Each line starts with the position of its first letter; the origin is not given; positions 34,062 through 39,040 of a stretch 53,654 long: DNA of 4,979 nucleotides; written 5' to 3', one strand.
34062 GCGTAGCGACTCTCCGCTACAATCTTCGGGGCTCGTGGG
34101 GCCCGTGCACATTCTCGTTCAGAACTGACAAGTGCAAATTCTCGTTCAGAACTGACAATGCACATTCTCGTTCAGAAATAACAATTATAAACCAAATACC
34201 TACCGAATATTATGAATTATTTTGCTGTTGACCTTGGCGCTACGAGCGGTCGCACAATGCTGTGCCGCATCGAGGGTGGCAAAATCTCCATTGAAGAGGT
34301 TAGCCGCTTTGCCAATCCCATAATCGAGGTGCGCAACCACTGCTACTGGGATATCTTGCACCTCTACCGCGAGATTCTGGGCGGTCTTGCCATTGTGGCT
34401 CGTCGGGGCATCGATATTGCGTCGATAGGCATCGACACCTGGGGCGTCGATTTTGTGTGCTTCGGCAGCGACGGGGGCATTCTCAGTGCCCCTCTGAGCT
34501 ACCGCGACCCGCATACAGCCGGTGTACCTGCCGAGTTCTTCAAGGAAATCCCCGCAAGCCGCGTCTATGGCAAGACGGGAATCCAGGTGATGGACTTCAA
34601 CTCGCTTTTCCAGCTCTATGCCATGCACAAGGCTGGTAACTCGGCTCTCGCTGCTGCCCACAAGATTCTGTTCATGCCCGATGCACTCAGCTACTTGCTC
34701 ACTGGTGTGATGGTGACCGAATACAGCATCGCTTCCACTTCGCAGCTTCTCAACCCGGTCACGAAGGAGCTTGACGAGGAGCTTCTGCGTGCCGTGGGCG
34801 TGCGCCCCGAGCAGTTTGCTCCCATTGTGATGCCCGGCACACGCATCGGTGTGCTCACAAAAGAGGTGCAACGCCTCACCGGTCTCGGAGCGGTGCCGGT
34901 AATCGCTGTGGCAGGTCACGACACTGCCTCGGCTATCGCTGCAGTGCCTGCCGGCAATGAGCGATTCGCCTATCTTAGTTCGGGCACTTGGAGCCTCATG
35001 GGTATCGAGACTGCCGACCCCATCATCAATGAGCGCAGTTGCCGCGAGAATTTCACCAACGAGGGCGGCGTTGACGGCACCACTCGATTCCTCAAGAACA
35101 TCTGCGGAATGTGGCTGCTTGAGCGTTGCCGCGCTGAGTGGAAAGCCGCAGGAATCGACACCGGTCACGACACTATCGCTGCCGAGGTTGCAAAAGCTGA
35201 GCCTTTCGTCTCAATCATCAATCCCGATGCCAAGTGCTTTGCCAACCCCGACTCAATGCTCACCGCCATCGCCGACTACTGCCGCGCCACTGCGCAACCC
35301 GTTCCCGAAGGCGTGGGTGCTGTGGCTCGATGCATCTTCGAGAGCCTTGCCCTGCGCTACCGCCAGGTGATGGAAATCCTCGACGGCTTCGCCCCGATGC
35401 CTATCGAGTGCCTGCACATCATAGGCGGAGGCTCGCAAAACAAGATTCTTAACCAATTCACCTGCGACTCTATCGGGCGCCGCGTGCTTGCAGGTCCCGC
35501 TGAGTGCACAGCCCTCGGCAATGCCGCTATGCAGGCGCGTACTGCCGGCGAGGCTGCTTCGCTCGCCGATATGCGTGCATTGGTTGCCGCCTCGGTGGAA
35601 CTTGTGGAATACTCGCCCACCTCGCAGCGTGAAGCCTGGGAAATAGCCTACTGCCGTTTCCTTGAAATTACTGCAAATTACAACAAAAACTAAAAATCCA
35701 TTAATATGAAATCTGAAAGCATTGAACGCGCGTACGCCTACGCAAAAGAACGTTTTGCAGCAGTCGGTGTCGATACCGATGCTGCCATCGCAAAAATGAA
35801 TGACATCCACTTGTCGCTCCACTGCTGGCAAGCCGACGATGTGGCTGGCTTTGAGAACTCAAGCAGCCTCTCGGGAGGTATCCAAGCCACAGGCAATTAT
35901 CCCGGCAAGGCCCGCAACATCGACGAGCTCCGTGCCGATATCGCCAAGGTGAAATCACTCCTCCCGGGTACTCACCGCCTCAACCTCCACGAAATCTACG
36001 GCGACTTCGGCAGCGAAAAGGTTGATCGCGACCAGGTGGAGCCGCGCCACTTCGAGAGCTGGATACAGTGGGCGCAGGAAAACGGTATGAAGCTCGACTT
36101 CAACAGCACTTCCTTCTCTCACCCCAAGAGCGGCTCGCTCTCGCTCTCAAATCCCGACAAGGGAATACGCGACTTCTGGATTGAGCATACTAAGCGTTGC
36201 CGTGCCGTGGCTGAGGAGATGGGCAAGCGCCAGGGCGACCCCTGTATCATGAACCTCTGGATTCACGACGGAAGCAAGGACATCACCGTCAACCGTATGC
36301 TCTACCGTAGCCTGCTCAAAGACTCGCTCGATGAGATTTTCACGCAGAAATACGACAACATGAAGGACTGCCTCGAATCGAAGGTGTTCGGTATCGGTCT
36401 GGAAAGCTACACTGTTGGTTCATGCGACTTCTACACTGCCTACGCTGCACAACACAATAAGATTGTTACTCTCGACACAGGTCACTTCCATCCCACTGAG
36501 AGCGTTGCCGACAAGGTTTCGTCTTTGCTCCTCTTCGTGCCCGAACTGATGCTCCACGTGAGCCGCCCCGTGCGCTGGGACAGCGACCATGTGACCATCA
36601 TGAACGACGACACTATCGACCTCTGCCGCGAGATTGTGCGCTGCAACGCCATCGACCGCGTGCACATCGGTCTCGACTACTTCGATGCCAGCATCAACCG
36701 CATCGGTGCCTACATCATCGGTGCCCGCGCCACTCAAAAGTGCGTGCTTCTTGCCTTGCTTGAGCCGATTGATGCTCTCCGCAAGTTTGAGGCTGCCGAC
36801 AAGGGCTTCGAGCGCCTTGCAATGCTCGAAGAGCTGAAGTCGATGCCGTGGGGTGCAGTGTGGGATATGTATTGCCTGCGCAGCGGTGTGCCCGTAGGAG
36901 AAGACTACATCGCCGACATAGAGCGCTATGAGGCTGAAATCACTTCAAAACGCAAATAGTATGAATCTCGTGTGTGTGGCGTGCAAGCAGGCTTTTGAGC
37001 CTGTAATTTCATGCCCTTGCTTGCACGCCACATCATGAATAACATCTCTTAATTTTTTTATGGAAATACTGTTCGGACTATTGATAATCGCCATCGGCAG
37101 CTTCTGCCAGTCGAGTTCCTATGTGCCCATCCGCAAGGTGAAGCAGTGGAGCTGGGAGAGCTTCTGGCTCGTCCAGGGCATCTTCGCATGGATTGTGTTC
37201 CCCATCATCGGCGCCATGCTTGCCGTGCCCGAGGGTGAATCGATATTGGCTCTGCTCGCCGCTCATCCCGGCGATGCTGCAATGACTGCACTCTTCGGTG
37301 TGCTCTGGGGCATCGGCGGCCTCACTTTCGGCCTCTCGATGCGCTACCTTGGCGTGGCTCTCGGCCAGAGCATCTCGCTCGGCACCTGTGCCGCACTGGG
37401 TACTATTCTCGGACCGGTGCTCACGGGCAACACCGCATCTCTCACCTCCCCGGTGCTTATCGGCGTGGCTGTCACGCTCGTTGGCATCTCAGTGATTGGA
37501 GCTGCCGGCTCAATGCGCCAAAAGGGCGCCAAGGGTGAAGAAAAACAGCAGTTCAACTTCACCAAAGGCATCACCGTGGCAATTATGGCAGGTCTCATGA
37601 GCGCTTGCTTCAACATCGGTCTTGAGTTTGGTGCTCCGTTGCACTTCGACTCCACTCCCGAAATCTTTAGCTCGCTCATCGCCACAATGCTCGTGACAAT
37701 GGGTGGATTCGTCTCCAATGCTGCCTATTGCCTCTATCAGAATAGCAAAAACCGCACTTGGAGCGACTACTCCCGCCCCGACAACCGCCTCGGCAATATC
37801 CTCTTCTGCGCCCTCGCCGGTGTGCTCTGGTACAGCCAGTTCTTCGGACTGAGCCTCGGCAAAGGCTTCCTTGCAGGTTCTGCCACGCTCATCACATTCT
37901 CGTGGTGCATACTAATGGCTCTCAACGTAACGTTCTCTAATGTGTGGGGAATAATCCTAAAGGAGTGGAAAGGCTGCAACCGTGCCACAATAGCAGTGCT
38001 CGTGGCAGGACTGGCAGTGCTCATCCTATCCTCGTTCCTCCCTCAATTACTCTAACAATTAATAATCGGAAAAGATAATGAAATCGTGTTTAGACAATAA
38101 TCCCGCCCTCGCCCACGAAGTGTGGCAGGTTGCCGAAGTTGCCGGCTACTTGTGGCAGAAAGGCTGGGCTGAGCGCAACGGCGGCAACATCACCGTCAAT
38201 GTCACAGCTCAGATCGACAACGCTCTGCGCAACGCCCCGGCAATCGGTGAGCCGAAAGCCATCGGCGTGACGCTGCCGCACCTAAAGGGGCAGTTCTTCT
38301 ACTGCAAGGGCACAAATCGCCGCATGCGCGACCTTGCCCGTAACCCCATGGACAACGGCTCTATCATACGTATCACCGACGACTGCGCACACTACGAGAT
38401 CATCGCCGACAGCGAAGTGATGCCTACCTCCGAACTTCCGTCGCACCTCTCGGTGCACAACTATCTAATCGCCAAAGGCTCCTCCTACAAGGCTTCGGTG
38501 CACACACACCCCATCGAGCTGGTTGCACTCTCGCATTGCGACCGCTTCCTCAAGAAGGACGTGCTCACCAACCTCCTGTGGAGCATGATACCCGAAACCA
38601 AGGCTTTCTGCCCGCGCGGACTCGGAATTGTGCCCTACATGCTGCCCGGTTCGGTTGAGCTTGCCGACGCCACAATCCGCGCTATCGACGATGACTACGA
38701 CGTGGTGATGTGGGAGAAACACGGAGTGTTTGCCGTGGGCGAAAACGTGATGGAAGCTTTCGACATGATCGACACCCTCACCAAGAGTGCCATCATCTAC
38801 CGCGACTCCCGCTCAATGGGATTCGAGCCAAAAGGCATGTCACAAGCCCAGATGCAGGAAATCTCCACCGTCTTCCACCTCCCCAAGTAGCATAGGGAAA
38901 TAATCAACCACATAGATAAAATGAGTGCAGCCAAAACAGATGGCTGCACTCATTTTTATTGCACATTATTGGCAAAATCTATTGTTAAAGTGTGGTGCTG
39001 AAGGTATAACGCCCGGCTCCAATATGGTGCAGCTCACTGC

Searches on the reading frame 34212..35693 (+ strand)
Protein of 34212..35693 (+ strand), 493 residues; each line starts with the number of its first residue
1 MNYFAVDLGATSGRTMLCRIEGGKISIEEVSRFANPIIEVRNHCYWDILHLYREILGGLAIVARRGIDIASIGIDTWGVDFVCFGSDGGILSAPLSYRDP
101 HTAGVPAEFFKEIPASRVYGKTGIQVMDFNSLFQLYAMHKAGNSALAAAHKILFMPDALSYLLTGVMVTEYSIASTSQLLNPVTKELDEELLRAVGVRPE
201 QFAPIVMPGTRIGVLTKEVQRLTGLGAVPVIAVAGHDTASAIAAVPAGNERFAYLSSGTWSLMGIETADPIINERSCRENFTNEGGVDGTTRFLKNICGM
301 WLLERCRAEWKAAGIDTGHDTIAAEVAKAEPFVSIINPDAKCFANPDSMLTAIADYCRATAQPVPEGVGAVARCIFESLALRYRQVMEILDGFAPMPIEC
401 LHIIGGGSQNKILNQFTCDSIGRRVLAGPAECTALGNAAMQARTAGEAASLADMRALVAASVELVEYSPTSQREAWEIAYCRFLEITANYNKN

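Call 15: search_protein_families(library=pfam, proteins=[window:34212-35693:+], max_evalue=0.001)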
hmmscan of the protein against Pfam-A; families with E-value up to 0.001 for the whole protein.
window:34212-35693:+ (493 aa): 2 families
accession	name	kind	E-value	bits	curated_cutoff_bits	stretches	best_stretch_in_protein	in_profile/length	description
PF02782.22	FGGY_C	-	5e-39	134.6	27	1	253-444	1-197/198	FGGY family of carbohydrate kinases, C-terminal domain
PF00370.27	FGGY_N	-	3.5e-27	96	28.8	1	3-241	2-242/245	FGGY family of carbohydrate kinases, N-terminal domain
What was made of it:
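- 34212..38890 (+): L-rhamnose catabolism and uptake genes: RhaB, RhaA, RhaT, RhaD. call 15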

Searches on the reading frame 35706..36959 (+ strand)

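Call 15: search_protein_families(library=pfam, proteins=[window:35706-36959:+], max_evalue=0.001)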
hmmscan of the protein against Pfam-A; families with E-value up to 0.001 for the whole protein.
window:35706-36959:+ (417 aa): 1 family
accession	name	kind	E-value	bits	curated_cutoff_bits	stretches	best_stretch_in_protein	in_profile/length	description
PF06134.17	RhaA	-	5.1e-175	583.1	22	1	5-416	2-417/417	L-rhamnose isomerase (RhaA)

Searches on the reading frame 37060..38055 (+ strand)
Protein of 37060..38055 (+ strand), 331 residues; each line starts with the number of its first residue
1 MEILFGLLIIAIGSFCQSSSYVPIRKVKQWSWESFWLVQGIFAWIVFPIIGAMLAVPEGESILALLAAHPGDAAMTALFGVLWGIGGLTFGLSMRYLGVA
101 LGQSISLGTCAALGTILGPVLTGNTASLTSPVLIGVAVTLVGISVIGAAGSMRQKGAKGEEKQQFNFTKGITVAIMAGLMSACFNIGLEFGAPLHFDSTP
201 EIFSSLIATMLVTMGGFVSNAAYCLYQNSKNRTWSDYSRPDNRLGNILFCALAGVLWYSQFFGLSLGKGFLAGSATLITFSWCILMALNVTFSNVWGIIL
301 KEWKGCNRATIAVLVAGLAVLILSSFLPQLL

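Call 15: search_protein_families(library=pfam, proteins=[window:37060-38055:+], max_evalue=0.001)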
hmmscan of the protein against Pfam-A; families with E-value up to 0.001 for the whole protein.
window:37060-38055:+ (331 aa): 1 family
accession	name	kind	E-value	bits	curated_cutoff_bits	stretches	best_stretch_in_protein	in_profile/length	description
PF06379.18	RhaT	-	9.1e-48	163.7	27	1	3-325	5-335/344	L-rhamnose-proton symport protein (RhaT)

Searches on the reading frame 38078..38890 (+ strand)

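Call 15: search_protein_families(library=pfam, proteins=[window:38078-38890:+], max_evalue=0.001)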
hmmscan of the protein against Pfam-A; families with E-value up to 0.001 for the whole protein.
window:38078-38890:+ (270 aa): 1 family
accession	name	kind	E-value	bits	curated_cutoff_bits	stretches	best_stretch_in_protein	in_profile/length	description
PF00596.27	Aldolase_II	-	1.3e-23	84.3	22.2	1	17-240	2-181/183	Class II Aldolase and Adducin N-terminal domain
